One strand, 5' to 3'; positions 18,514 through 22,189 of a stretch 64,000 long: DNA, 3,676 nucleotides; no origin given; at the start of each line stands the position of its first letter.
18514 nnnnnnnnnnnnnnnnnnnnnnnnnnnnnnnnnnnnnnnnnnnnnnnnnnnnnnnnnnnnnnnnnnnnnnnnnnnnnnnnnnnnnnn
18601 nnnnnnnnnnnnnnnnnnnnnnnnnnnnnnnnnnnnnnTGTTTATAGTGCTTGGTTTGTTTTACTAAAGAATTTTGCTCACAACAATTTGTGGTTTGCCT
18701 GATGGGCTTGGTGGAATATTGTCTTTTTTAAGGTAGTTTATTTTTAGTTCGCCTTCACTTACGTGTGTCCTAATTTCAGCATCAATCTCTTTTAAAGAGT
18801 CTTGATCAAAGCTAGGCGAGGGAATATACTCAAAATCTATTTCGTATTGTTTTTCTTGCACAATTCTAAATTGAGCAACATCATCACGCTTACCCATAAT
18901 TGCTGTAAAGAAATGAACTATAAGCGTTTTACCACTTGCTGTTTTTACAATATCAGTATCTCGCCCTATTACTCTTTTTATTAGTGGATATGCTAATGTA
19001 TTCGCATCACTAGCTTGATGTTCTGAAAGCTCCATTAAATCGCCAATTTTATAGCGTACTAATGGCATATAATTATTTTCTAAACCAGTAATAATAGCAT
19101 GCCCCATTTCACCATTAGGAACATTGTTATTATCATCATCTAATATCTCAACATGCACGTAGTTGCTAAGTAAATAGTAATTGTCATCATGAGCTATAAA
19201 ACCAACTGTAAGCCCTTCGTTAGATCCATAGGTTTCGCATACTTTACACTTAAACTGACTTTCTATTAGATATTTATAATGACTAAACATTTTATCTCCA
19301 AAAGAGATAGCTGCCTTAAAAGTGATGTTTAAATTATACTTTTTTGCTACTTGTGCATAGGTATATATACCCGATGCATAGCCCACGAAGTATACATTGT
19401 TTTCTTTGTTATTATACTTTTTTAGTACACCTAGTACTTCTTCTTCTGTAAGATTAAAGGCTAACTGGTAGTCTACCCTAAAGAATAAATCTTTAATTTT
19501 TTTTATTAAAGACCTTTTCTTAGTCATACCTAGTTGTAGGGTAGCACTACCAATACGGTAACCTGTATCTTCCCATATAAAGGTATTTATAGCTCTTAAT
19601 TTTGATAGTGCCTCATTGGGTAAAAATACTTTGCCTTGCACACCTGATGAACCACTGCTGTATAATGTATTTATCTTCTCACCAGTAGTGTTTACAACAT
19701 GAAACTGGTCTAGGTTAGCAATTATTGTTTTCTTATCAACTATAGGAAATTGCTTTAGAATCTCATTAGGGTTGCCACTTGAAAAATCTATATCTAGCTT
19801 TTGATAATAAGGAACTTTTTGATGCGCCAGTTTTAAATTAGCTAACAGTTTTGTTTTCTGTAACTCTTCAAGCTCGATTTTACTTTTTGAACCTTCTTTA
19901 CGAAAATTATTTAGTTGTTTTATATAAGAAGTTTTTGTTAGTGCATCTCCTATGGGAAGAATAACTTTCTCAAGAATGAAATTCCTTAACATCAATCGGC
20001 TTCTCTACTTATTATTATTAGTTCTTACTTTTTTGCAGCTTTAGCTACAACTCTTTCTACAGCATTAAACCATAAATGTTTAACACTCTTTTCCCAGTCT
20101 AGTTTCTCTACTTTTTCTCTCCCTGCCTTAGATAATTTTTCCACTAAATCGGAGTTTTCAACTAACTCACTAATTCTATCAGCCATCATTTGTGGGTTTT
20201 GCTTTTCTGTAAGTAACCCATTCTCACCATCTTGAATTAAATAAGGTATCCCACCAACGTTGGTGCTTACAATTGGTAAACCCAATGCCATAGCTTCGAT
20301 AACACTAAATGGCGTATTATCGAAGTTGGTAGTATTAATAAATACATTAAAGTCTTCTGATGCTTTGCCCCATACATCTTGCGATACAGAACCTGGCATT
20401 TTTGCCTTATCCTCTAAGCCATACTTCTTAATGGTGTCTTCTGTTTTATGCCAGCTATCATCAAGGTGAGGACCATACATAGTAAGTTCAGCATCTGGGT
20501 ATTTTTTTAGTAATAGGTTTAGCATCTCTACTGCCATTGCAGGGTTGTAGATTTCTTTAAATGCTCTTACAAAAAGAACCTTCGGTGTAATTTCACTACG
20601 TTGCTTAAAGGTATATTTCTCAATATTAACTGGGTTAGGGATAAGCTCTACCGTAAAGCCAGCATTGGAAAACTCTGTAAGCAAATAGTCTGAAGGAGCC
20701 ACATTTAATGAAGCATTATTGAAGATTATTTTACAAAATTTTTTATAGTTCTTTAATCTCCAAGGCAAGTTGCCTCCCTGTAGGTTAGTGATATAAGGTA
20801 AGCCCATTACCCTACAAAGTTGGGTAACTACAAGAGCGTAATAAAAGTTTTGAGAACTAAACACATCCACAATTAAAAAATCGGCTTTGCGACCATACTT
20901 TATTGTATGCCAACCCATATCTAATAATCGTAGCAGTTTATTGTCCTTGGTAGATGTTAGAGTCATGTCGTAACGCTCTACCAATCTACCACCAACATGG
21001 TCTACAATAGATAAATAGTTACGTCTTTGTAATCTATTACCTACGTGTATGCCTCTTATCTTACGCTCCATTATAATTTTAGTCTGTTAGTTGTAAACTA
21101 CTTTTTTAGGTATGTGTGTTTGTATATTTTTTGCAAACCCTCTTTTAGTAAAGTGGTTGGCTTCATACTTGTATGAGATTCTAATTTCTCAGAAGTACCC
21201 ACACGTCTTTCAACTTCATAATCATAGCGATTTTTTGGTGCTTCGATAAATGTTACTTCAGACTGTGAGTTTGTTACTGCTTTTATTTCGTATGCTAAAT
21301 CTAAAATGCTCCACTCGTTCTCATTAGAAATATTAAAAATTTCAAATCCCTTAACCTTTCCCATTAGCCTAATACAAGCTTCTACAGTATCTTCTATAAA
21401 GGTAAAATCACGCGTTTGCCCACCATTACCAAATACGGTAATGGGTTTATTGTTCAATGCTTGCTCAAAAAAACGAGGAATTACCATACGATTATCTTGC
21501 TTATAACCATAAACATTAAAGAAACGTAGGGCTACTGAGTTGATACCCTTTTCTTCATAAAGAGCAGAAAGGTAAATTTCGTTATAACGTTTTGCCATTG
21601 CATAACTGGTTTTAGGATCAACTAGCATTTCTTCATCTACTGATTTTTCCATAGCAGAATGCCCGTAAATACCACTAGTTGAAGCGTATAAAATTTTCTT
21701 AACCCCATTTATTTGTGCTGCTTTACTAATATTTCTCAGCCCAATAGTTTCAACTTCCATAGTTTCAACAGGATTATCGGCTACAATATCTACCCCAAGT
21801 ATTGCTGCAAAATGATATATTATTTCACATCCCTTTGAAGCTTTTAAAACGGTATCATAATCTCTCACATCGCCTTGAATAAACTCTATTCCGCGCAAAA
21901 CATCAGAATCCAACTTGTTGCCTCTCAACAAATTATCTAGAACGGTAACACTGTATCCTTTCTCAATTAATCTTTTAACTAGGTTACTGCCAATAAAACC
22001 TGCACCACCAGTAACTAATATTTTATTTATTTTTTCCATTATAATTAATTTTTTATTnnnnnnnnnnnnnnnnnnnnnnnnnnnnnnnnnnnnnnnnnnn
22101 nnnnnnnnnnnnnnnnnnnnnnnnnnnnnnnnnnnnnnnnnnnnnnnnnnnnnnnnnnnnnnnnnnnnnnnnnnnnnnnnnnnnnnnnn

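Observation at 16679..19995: Unusual trio: formyltransferase-fold protein, terpene-cyclase-like alpha/alpha-toroid protein and CapK-like adenylating enzyme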

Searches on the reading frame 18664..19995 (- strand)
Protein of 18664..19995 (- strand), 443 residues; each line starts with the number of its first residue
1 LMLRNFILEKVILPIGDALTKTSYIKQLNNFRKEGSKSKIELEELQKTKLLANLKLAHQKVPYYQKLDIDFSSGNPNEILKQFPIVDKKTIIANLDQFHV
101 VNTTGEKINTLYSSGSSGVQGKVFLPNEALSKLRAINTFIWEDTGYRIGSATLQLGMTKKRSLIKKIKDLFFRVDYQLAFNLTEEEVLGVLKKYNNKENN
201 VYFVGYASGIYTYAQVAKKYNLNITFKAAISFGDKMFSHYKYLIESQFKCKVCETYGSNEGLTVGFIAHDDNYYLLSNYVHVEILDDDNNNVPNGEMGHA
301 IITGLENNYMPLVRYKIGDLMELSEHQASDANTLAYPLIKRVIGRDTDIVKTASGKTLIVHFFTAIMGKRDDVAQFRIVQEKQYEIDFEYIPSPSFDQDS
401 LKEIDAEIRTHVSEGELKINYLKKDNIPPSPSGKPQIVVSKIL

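Call 5: search_protein_families(library=pfam, proteins=[window:18664-19995:-], max_evalue=0.01)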
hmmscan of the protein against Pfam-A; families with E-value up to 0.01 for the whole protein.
window:18664-19995:- (443 aa): 0 families

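Call 6: search_protein_families(library=ncbifam, proteins=[window:18664-19995:-], max_evalue=0.01)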
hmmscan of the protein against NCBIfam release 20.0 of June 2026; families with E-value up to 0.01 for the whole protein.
window:18664-19995:- (443 aa): 9 families
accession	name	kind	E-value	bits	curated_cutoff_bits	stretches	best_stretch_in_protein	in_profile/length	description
NF045666.1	DVU1553_fam_AMP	equivalog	2.3e-25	89.4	300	1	33-330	14-317/331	DVU_1553 family AMP-dependent CoA ligase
NF053551.1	FlxY_rubin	equivalog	3.2e-22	78.8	520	2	241-412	219-391/424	flexirubin biosynthesis putative acyl-CoA ligase FlxY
TIGR02155.1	PA_CoA_ligase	equivalog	3.9e-13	48.7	646.3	2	238-350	209-321/422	phenylacetate--CoA ligase PaaK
TIGR02304.1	aden_form_hyp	equivalog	1.5e-10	40.7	251.9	1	40-389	22-374/430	F390 synthetase-related protein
NF041878.1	paak_haloarch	equivalog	8.5e-10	37.8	700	1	239-387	215-366/427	phenylacetate--CoA ligase PaaK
NF041217.1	BagE_FevW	exception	3.5e-08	32.8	800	1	226-345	194-310/424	bagremycin/ferroverdin synthetase BagE/FevW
TIGR03335.1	F390_ftsA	equivalog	4.4e-08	32.2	458.7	1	233-305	213-286/445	coenzyme F390 synthetase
NF041596.1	fum_diaprop_lig_DdaG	equivalog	5.2e-05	22.4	700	1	221-351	165-299/390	fumarate--(S)-2,3-diaminopropanoate ligase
NF041885.1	selenate_YnfE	exception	0.0014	16.6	1675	1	165-266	118-215/805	selenate/tellurate reductase subunit YnfE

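Call 11: search_solved_structures(query=window:18664-19995:-, max_evalue=1, show_alignments=1)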
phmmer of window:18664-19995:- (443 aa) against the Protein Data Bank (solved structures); distinct sequences matched with E-value up to 1: 11.
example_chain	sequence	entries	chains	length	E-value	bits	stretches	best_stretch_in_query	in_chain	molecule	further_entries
9s3l_A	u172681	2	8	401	5e-08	35.5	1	227-359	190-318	Phenylacetate-CoA ligase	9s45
4r1l_A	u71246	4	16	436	7.9e-06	28.3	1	239-348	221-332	Phenylacetate-coenzyme A ligase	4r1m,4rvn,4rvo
2y27_A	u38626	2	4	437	0.00011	24.5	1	240-384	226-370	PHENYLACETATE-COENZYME A LIGASE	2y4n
2y4o_A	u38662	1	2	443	0.00045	22.5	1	253-330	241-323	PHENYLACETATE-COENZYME A LIGASE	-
6wuq_A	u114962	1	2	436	0.018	17.2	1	251-325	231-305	AjiA1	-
6siw_A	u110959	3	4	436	0.022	16.9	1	251-326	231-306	PaaK-like ligase (AMP-dependent synthetase and ligase) | AMP-dependent synthetase and ligase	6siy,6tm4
6siw_B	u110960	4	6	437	0.022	16.9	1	251-326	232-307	PaaK-like ligase (AMP-dependent synthetase and ligase) | AMP-dependent synthetase and ligase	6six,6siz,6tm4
6hdw_A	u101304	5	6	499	0.092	14.9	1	268-365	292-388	2-hydroxyisobutyryl-CoA synthetase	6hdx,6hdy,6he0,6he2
5x2b_C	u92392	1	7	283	0.67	12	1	181-235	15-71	Sulfotransferase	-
5x2b_F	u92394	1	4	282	0.68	12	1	181-235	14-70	Sulfotransferase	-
5x2b_D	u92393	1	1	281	0.75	11.9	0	181-235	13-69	Sulfotransferase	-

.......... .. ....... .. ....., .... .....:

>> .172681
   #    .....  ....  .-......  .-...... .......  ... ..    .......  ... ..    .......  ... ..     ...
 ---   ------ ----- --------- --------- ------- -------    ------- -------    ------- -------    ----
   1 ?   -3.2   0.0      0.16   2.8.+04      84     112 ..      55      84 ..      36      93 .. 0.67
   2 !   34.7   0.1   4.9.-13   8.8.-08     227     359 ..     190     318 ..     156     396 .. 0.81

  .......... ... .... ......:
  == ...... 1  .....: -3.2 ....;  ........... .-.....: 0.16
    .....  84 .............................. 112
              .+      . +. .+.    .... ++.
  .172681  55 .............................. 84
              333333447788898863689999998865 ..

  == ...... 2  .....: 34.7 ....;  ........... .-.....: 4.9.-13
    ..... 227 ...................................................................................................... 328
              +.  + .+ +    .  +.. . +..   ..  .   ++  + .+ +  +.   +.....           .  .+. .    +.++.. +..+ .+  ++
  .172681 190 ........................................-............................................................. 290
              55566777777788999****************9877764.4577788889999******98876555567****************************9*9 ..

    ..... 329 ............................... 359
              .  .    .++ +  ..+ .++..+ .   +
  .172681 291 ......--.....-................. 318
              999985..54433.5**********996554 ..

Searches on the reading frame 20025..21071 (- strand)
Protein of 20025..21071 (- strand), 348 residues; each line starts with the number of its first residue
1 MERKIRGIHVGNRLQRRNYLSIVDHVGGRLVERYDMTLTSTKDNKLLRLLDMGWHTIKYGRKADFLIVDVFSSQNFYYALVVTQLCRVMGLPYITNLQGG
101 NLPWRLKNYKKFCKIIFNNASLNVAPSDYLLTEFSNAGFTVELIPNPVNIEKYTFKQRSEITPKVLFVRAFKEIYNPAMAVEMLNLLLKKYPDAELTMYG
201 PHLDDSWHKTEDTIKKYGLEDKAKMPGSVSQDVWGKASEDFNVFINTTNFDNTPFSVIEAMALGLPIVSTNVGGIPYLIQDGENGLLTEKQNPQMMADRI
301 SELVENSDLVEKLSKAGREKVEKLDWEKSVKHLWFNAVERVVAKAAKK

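Call 5: search_protein_families(library=pfam, proteins=[window:20025-21071:-], max_evalue=0.01)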
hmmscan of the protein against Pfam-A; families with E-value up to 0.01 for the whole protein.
window:20025-21071:- (348 aa): 4 families
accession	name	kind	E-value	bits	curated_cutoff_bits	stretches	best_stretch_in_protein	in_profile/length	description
PF00534.26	Glycos_transf_1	-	5.7e-27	94.8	26.4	1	156-319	8-171/172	Glycosyl transferases group 1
PF13692.12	Glyco_trans_1_4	-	1.8e-23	83.8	27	1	163-306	2-142/142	Glycosyl transferases group 1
PF13524.12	Glyco_trans_1_2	-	2.7e-06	27.8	25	1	187-323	9-131/144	Glycosyl transferase-like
PF13439.12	Glyco_transf_4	-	0.00017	22.1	28.5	1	60-151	65-169/170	Glycosyltransferase Family 4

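Call 6: search_protein_families(library=ncbifam, proteins=[window:20025-21071:-], max_evalue=0.01)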
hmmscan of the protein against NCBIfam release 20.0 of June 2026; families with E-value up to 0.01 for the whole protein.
window:20025-21071:- (348 aa): 36 families (the best 25 are shown)
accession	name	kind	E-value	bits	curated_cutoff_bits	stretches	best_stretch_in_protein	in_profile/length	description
NF041876.1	EPS_EpsE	equivalog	1.3e-25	90.4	400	1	182-323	234-378/389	exopolysaccharide biosynthesis GT4 family glycosyltransferase EpsE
NF038229.1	Glyco4_Geo_Pelo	equivalog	8.8e-20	71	400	1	83-323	72-318/338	GPMC system family 4 glycosyltransferase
TIGR03088.1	stp2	hypoth_equivalog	1.6e-17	63.7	409.05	1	193-323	229-355/374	TIGR03088 family PEP-CTERM/XrtA system glycosyltransferase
TIGR03999.1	thiol_BshA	equivalog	4.1e-16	58.9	273.7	1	139-331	167-364/375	N-acetyl-alpha-D-glucosaminyl L-malate synthase BshA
NF041010.1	glycosy_Agl16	equivalog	8.3e-16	57.8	575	1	71-329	86-340/352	glycosylation protein Agl16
NF047880.1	glyco_SdgA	exception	8.1e-15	54.4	800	1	180-334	333-483/488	serine-aspartate repeat adhesin O-glycosyltransferase SdgA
TIGR04063.1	stp3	hypoth_equivalog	4.3e-14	52.2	442.05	1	167-332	218-387/397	TIGR04063 family PEP-CTERM/XrtA system glycosyltransferase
TIGR03449.1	mycothiol_MshA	equivalog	4.1e-13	49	462.5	1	254-333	317-396/406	D-inositol-3-phosphate glycosyltransferase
NF047881.1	glyco_SdgB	exception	1e-12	47.5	800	1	156-336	315-491/496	serine-aspartate repeat adhesin O-glycosyltransferase SdgB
TIGR04005.1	wcaL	equivalog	2.2e-12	46.5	537.6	1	211-323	269-388/406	colanic acid biosynthesis glycosyltransferase WcaL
TIGR02149.1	glgA_Coryne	subfamily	2.2e-10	40.2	302.4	1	242-328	285-378/391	glycogen synthase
NF047684.1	TeichurnBiosyTuaC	equivalog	2.3e-10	39.9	550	1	219-323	268-371/391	teichuronic acid biosynthesis protein TuaC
NF053787.1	GlcN_PG_synth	equivalog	1.1e-09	37.6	480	1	257-334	278-353/361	N-acetylglucosaminyl phosphatidylglycerol synthase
TIGR02472.1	sucr_P_syn_N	equivalog_domain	1.1e-09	37.6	576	1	222-332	318-433/439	sucrose-phosphate synthase, putative, glycosyltransferase domain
TIGR02468.1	sucrsPsyn_pln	equivalog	3.2e-09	35.2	1143.95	1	232-332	563-663/1051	sucrose-phosphate synthase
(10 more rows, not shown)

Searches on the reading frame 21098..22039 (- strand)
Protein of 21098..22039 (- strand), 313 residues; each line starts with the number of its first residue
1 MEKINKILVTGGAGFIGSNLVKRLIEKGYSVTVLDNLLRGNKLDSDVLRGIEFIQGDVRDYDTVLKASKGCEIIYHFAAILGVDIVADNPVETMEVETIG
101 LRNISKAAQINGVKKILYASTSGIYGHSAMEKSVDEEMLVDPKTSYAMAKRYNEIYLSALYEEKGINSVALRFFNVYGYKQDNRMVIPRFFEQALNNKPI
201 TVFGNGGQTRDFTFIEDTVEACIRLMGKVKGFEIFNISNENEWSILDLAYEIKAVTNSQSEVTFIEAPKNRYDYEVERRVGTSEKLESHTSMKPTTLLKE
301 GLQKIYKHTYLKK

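Call 5: search_protein_families(library=pfam, proteins=[window:21098-22039:-], max_evalue=0.01)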
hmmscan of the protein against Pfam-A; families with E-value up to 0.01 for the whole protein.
window:21098-22039:- (313 aa): 10 families
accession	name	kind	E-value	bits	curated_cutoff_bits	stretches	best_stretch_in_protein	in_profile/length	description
PF01370.27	Epimerase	-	1.2e-56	192.3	20.9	1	7-237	1-239/240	NAD dependent epimerase/dehydratase family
PF16363.11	GDP_Man_Dehyd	-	1.6e-48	166.3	27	1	8-304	1-331/332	GDP-mannose 4,6 dehydratase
PF02719.21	Polysacc_synt_2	-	9.4e-23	81.2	20.2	1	7-260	1-251/293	Polysaccharide biosynthesis protein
PF01073.25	3Beta_HSD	-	1.1e-22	80.8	22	1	8-223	1-226/280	3-beta hydroxysteroid dehydrogenase/isomerase family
PF04321.23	RmlD_sub_bind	-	1.3e-18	67.6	27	1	6-263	2-239/287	RmlD substrate binding domain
PF13460.12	NAD_binding_10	-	3.3e-12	47.1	27.2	1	11-158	1-132/184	NAD(P)H-binding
PF05368.20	NmrA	-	5.9e-08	33.1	27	1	5-123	3-109/298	NmrA-like family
PF07993.18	NAD_binding_4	-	2.2e-06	27.4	20.1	0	49-177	61-208/258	Male sterility protein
PF00106.31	adh_short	-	9.1e-06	25.7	26.6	1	6-72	2-72/195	short chain dehydrogenase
PF02737.24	3HCDH_N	-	0.0074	16.7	22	0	12-126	6-119/180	3-hydroxyacyl-CoA dehydrogenase, NAD binding domain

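Call 6: search_protein_families(library=ncbifam, proteins=[window:21098-22039:-], max_evalue=0.01)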
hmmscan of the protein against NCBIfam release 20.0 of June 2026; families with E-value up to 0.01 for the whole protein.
window:21098-22039:- (313 aa): 44 families (the best 25 are shown)
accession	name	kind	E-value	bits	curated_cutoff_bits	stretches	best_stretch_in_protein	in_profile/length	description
TIGR04180.1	EDH_00030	hypoth_equivalog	4.7e-47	160.5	475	1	7-295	1-295/297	NAD-dependent 4,6-dehydratase LegB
TIGR01181.1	dTDP_gluc_dehyt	equivalog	1.1e-38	133.1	365.1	1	6-305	1-307/321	dTDP-glucose 4,6-dehydratase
TIGR01179.1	galE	equivalog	5.3e-37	127.4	262.3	1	6-296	1-311/332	UDP-glucose 4-epimerase GalE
TIGR02197.1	heptose_epim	equivalog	2e-36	125.7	274.6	1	7-306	1-310/316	ADP-glyceromanno-heptose 6-epimerase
NF011728.1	PRK15181.1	equivalog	2.5e-32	112.2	760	1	6-308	17-336/348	Vi polysaccharide biosynthesis UDP-N-acetylglucosaminuronic acid C-4 epimerase TviC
NF042422.1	oxyalk_red_OleD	equivalog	1.4e-24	87.1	580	1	6-228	2-217/329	2-alkyl-3-oxoalkanoate reductase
NF008872.0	PRK11908.1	equivalog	8.8e-23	80.9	294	1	5-308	2-334/349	bifunctional UDP-4-keto-pentose/UDP-xylose synthase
TIGR03466.1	HpnA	hypoth_equivalog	9.5e-23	80.6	367.65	1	6-145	2-137/327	hopanoid-associated sugar epimerase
NF042423.1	oxyalk_red_Shew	equivalog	2.6e-22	79.4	580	1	2-223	6-218/331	2-alkyl-3-oxoalkanoate reductase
NF047922.1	GDPFucSynFcl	equivalog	1e-20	74.4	500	1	5-308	3-300/308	GDP-L-fucose synthase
NF007582.0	PRK10217.1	equivalog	2.1e-20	73.1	698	1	5-253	2-267/355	dTDP-glucose 4,6-dehydratase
NF007490.0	PRK10084.1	subfamily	6.5e-17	61.5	649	1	6-305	2-330/361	dTDP-glucose 4,6-dehydratase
NF052578.1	StrlDmthSdmBMthl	equivalog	9.3e-17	61.8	600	1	7-238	3-228/328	sterol demethylase protein SdmB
NF007956.0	PRK10675.1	subfamily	1.1e-16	60.9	394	1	6-185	2-189/338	UDP-glucose 4-epimerase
TIGR04130.1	FnlA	equivalog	4.2e-16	58.8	730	1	6-235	6-222/337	UDP-N-acetylglucosamine 4,6-dehydratase/5-epimerase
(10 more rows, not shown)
